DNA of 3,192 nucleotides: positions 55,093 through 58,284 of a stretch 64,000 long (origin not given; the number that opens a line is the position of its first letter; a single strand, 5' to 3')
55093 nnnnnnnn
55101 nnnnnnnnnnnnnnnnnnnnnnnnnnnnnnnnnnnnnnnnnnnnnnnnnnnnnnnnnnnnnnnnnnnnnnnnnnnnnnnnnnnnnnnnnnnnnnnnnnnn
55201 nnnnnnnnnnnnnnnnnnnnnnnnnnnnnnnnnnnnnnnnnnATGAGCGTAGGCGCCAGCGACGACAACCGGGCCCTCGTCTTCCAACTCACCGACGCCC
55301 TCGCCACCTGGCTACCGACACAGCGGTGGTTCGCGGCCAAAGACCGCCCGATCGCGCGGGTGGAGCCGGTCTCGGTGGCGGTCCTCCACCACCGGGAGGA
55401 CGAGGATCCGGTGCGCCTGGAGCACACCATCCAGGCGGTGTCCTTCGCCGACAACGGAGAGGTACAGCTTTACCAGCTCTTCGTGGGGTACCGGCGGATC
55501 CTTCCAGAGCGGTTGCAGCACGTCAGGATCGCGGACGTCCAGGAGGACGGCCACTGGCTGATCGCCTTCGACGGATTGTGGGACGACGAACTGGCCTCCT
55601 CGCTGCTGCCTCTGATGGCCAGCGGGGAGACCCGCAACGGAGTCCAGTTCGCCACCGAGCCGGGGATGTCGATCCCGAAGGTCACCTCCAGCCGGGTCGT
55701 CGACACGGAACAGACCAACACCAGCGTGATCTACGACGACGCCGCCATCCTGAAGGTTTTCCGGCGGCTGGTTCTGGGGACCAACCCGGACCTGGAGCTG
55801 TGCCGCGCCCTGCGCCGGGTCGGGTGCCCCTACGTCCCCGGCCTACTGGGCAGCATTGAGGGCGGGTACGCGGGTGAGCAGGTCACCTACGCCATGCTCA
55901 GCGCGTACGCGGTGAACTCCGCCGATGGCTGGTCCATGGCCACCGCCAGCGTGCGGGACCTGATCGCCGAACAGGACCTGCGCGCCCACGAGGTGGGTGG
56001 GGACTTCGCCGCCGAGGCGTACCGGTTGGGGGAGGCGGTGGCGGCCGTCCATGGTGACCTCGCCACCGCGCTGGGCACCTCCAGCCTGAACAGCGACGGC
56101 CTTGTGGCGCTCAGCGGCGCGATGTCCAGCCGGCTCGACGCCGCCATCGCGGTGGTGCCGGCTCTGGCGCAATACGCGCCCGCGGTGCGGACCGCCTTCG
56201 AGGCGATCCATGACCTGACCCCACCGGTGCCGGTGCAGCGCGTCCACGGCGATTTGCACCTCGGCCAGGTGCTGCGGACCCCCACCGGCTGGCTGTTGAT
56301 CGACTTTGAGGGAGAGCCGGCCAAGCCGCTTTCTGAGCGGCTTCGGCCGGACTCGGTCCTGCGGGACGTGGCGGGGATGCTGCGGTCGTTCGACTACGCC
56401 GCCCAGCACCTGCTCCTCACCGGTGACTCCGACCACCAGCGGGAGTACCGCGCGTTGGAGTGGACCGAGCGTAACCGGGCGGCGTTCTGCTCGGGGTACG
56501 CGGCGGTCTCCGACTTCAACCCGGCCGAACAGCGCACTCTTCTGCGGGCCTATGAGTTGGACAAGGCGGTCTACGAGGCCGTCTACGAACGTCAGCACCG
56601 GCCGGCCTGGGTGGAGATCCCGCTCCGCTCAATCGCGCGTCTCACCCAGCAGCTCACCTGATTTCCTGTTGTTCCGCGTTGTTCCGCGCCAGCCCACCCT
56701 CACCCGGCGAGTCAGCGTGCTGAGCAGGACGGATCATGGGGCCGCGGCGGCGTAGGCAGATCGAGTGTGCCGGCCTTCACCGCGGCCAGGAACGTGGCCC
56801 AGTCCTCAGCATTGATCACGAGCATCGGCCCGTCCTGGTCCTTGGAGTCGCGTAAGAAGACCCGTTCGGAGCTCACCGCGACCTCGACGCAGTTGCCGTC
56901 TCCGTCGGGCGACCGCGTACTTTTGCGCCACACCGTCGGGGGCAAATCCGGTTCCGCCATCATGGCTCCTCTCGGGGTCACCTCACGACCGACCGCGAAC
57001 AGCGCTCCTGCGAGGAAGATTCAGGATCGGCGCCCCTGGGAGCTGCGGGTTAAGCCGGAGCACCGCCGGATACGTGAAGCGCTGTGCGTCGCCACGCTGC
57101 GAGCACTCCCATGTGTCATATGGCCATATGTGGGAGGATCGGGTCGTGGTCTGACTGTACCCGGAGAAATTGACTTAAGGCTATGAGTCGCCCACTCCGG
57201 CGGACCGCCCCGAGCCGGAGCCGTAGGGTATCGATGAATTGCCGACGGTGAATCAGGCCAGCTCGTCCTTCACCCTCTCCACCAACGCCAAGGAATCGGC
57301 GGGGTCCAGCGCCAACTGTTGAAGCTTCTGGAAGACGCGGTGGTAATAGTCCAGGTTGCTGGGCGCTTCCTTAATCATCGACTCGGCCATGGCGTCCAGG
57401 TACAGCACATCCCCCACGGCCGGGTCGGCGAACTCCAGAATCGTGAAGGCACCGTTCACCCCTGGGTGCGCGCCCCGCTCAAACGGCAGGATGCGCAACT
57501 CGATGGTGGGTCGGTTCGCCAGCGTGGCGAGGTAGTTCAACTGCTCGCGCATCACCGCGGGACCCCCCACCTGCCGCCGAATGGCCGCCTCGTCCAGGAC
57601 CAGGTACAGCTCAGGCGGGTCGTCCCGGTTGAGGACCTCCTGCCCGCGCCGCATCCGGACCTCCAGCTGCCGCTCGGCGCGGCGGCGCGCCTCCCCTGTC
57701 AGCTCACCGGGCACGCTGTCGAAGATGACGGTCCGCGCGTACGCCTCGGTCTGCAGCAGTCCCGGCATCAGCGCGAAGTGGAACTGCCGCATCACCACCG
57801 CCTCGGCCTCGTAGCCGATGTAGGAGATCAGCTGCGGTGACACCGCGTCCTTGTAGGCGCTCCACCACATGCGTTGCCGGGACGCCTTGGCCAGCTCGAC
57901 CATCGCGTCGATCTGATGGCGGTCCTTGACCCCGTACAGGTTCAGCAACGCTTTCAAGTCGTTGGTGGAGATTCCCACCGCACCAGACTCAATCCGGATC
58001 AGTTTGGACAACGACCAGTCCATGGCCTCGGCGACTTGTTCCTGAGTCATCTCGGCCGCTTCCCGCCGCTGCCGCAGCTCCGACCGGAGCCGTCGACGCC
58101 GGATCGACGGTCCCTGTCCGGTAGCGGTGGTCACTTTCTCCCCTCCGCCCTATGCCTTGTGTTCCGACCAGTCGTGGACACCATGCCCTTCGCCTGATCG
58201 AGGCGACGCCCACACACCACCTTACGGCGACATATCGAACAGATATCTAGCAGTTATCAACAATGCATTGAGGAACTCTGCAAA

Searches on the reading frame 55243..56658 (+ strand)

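Call 56: search_protein_families(library=pfam, proteins=[window:55243-56658:+], max_evalue=0.00001)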
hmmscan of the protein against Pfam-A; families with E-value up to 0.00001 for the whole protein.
window:55243-56658:+ (472 aa): 1 family
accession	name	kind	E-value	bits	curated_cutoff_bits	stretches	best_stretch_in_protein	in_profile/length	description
PF18085.6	Mak_N_cap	-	1e-14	55.7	22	1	23-114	1-87/87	Maltokinase N-terminal cap domain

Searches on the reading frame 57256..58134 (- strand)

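Call 56: search_protein_families(library=pfam, proteins=[window:57256-58134:-], max_evalue=0.00001)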
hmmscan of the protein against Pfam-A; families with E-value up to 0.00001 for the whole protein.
window:57256-58134:- (293 aa): 3 families
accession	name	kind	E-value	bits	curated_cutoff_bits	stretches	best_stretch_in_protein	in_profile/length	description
PF19054.6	DUF5753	-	6.9e-51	172.9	23.4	1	105-287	4-178/178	Domain of unknown function (DUF5753)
PF13560.12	HTH_31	-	1.2e-14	54.8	27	1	16-76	2-62/64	Helix-turn-helix domain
PF01381.28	HTH_3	-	1.8e-08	34.7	23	1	20-70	1-51/55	Helix-turn-helix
